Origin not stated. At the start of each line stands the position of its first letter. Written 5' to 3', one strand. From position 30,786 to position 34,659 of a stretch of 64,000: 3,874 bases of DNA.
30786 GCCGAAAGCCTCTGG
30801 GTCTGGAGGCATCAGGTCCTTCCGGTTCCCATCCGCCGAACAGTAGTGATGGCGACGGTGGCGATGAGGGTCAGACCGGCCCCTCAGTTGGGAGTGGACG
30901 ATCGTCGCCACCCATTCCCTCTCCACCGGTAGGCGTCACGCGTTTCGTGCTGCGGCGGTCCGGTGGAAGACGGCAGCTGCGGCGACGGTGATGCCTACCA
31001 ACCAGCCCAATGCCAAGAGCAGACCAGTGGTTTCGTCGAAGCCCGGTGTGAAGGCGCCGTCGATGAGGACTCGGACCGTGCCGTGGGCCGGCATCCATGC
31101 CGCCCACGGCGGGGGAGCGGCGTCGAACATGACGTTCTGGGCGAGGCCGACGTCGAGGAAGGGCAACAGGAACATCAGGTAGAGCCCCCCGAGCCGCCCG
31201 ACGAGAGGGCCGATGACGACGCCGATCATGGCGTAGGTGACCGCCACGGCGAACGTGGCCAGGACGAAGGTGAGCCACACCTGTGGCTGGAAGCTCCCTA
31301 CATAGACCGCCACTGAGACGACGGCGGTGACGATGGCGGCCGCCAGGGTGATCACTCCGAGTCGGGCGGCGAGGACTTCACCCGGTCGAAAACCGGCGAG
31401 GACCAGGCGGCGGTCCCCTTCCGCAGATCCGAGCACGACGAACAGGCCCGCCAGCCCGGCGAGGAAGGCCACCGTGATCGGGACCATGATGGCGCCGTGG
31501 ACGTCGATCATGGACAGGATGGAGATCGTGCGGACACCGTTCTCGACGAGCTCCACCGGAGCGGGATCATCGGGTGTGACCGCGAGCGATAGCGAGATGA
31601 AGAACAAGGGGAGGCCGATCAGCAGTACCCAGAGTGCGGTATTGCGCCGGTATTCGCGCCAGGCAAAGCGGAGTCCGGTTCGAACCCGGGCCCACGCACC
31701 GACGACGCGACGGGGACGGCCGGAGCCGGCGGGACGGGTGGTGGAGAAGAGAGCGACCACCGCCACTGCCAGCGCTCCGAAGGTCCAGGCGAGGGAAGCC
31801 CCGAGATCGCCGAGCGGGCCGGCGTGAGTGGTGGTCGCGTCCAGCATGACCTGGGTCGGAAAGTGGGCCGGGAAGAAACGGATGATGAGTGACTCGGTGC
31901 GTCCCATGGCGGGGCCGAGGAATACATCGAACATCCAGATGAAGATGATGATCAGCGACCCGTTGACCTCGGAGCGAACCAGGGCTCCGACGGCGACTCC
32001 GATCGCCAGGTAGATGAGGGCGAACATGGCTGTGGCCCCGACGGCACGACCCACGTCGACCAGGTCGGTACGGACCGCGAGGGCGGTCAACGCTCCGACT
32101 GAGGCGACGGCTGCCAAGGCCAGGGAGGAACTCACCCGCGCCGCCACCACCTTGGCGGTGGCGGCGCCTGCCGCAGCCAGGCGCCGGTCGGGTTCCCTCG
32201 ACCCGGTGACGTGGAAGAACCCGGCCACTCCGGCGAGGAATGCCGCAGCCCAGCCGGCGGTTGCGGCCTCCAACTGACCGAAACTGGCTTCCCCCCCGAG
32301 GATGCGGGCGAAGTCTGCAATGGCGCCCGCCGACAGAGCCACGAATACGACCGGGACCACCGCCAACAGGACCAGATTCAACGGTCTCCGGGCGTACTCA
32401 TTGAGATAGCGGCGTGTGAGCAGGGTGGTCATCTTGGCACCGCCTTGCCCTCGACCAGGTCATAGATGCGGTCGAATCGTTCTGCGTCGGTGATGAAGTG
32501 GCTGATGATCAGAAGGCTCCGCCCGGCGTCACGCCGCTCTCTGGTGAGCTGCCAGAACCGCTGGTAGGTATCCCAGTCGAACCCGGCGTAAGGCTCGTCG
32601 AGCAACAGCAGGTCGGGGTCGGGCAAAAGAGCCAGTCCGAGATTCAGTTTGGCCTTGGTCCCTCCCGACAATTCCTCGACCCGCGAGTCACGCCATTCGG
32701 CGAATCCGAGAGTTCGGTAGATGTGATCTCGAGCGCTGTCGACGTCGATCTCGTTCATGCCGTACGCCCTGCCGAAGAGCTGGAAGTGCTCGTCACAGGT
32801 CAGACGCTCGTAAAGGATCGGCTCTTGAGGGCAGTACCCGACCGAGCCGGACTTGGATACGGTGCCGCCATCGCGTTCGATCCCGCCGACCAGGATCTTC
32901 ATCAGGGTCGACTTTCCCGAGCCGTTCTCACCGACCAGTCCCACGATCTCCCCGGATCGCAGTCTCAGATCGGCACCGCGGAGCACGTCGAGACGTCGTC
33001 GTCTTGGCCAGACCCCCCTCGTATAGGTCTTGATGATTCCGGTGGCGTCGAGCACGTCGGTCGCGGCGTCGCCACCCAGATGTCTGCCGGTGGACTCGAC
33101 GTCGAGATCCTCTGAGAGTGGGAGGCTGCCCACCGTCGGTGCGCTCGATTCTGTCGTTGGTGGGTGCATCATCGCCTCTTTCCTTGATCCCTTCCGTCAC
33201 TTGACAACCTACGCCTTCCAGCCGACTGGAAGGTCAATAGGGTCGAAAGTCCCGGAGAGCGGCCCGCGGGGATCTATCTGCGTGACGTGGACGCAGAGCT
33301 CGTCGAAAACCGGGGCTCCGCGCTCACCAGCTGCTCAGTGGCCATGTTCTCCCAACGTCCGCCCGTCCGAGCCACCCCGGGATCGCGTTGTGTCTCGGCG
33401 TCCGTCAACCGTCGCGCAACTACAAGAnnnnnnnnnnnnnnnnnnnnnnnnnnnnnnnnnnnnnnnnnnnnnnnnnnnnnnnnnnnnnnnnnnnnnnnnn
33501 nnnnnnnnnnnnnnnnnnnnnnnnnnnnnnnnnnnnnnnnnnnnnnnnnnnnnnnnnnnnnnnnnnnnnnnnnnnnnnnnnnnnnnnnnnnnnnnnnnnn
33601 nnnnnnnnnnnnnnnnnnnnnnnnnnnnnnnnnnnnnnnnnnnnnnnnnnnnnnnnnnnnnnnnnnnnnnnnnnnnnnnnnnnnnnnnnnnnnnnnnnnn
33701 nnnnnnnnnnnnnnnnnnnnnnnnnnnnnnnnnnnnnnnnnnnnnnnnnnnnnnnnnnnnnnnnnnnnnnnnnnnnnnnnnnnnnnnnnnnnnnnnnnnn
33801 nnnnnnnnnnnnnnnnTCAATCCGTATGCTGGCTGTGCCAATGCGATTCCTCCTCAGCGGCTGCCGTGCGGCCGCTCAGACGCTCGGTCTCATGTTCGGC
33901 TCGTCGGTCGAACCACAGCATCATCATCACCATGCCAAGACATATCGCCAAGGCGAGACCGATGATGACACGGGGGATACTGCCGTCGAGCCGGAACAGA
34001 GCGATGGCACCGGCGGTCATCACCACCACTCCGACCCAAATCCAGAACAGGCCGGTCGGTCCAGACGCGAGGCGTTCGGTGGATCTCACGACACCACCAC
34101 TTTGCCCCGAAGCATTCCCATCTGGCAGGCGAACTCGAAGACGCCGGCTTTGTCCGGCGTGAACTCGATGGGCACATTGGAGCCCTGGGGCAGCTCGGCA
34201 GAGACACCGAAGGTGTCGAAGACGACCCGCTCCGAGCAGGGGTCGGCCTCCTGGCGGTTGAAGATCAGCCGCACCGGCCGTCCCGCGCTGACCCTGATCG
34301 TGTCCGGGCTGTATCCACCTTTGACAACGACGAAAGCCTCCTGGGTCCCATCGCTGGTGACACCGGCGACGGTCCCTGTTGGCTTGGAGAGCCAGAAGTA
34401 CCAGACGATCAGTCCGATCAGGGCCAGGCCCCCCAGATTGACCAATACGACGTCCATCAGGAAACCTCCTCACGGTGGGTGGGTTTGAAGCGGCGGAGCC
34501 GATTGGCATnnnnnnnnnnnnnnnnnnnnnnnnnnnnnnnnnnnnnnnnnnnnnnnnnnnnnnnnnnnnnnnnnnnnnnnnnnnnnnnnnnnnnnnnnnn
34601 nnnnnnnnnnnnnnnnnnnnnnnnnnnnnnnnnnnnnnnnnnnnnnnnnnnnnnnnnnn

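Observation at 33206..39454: Four near-identical 32-bp MerR-type promoter-operators define a compact, non-canonical metal regulon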

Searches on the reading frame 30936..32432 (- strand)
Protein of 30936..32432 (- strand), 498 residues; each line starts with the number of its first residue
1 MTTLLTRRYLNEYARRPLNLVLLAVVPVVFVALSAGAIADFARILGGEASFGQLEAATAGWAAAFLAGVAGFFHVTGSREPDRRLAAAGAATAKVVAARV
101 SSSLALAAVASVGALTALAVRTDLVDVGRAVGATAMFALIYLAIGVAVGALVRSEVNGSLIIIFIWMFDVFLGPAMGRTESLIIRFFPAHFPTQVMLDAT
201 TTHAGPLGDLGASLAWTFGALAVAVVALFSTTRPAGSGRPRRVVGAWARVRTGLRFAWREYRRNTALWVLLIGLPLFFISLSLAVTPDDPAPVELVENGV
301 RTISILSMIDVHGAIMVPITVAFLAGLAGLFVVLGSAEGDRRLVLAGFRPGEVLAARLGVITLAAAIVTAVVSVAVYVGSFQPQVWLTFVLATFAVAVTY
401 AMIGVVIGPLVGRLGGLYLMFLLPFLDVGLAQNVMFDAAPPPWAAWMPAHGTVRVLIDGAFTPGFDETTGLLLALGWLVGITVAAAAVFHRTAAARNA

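Call 7: search_protein_families(library=pfam, proteins=[window:30936-32432:-], max_evalue=0.01)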
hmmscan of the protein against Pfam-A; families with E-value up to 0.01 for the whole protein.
window:30936-32432:- (498 aa): 2 families
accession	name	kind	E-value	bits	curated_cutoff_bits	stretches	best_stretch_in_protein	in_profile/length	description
PF12698.13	ABC2_membrane_3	-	7.5e-08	32.3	31.6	1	104-229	215-342/347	ABC-2 family transporter protein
PF01061.29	ABC2_membrane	-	0.004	17.2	26.9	1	4-182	5-186/211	ABC-2 type transporter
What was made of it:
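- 30936..32432 (-): Fused ABC-2 type permease, 498 aa. Pfam ABC2_membrane_3 (call 7).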

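Call 35: search_protein_families(library=ncbifam, proteins=[window:30936-32432:-], max_evalue=0.001)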
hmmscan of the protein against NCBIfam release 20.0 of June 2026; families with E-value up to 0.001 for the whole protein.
window:30936-32432:- (498 aa): 0 families

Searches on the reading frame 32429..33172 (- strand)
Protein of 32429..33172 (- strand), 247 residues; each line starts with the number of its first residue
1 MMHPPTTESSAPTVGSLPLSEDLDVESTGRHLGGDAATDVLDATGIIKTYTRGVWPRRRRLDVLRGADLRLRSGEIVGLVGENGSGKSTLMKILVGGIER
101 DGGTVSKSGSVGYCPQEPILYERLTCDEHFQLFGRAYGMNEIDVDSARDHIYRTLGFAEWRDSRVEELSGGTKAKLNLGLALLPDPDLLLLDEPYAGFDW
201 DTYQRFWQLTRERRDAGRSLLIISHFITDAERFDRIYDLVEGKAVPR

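Call 7: search_protein_families(library=pfam, proteins=[window:32429-33172:-], max_evalue=0.01)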
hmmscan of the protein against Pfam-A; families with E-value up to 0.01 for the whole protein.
window:32429-33172:- (247 aa): 6 families
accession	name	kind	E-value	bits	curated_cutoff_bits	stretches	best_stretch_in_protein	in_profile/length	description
PF00005.33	ABC_tran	-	4.6e-25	89.2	25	1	64-195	1-136/137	ABC transporter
PF13304.12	AAA_21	-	7.1e-09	36.6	27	2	76-95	1-20/304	AAA domain, putative AbiEii toxin, Type IV TA system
PF13191.12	AAA_16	-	0.00031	21.7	32.6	1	60-165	8-105/167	AAA ATPase domain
PF13555.12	AAA_29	-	0.0031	17.7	27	1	69-91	17-39/61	P-loop containing region of AAA domain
PF02463.25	SMC_N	-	0.0034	17.3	40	0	75-92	25-42/220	RecF/RecN/SMC N terminal domain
PF13604.12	AAA_30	-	0.0087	16.3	27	0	73-106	16-50/191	AAA domain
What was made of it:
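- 32429..33172 (-): ABC transporter ATPase. Pfam ABC_tran (call 7).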

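Call 35: search_protein_families(library=ncbifam, proteins=[window:32429-33172:-], max_evalue=0.001)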
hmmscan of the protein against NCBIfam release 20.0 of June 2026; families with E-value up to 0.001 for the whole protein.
window:32429-33172:- (247 aa): 184 families (the best 25 are shown)
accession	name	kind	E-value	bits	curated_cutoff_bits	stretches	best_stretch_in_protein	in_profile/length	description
TIGR01188.1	drrA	subfamily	1.5e-30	106.6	312.45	1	63-235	8-193/302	daunorubicin resistance ABC transporter, ATP-binding protein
NF033858.1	ABC2_perm_RbbA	equivalog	4e-30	104.5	1050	2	111-244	78-215/909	ribosome-associated ATPase/putative transporter RbbA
NF040873.1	AztA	equivalog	2.8e-27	95.5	220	1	62-236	6-188/191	zinc ABC transporter ATP-binding protein AztA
NF010060.0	PRK13537.1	equivalog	3.3e-26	91.9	521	1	63-234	30-213/314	nodulation factor ABC transporter ATP-binding protein NodI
NF000355.4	ribo_prot_ABC_F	equivalog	1.7e-24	86.5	380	1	62-225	16-172/499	ribosomal protection-like ABC-F family protein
NF010059.0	PRK13536.1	equivalog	2.3e-24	85.8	549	1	63-243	58-251/342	nodulation factor ABC transporter ATP-binding protein NodI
TIGR01288.1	nodI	equivalog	4e-23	81.9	424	1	70-242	26-211/303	nodulation factor ABC transporter ATP-binding protein NodI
TIGR04406.1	LPS_export_lptB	equivalog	5e-23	81.6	240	1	60-243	13-212/239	LPS export ABC transporter ATP-binding protein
TIGR03864.1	PQQ_ABC_ATP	hypoth_equivalog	1.8e-22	79.9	302.25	1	62-243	15-209/236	ABC transporter, ATP-binding subunit, PQQ-dependent alcohol dehydrogenase system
TIGR03740.1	galliderm_ABC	subfamily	5.2e-22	78.6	309.75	1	60-232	12-189/223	lantibiotic protection ABC transporter ATP-binding subunit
NF047568.1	PSM_export_PmtC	equivalog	5.7e-22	78.5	375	1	62-243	14-197/290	phenol-soluble modulin export ABC transporter ATP-binding protein PmtC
NF009945.0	PRK13409.1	equivalog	3.3e-21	75.6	469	1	70-228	362-516/592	ribosome biogenesis/translation initiation ATPase RLI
TIGR01257.1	rim_protein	equivalog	4.7e-21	73.5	4012.85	1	21-232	1917-2135/2272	rim ABC transporter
TIGR01166.1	cbiO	subfamily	1.1e-20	73.9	211.8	2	119-227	81-187/190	cobalt ABC transporter, ATP-binding protein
TIGR02857.1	CydD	equivalog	1.2e-20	74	435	1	59-239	334-529/529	thiol reductant ABC exporter subunit CydD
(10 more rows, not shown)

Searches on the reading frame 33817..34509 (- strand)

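Call 7: search_protein_families(library=pfam, proteins=[window:33817-34509:-], max_evalue=0.01)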
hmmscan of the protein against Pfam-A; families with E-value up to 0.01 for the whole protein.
window:33817-34509:- (230 aa): 2 families
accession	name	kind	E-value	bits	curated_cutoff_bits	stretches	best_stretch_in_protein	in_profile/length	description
PF13829.11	DUF4191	-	0.0013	18.6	30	1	155-218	26-88/219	Domain of unknown function (DUF4191)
PF13567.11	DUF4131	-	0.0042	17.2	31.6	1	155-211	7-61/165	Domain of unknown function (DUF4131)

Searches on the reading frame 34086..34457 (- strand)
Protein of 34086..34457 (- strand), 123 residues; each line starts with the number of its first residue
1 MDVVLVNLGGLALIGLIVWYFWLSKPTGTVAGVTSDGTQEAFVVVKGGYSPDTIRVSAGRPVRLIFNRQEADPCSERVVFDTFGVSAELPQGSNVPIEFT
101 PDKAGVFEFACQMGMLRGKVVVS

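Call 26: search_protein_families(library=pfam, proteins=[window:34086-34457:-], max_evalue=0.01)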
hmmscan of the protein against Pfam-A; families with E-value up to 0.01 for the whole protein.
window:34086-34457:- (123 aa): 1 family
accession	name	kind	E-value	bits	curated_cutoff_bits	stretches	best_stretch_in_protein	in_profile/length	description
PF13473.12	Cupredoxin_1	-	2.5e-20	72.9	27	1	14-122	2-104/104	Cupredoxin-like domain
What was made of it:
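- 34086..34457 (-): Cupredoxin-like protein, second gene of the copA operon. Pfam Cupredoxin_1, E 2.5e-20 (call 26).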

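Call 35: search_protein_families(library=ncbifam, proteins=[window:34086-34457:-], max_evalue=0.001)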
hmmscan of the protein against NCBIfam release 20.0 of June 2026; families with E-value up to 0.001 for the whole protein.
window:34086-34457:- (123 aa): 2 families
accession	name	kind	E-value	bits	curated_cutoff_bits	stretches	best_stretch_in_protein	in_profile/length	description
TIGR03096.1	nitroso_cyanin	equivalog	1.6e-07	31.1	142.85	1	26-113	39-120/135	nitrosocyanin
NF052460.1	L-NosZ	equivalog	3.3e-05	22.6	700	1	46-112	387-462/480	clade III lactonase-type nitrous-oxide reductase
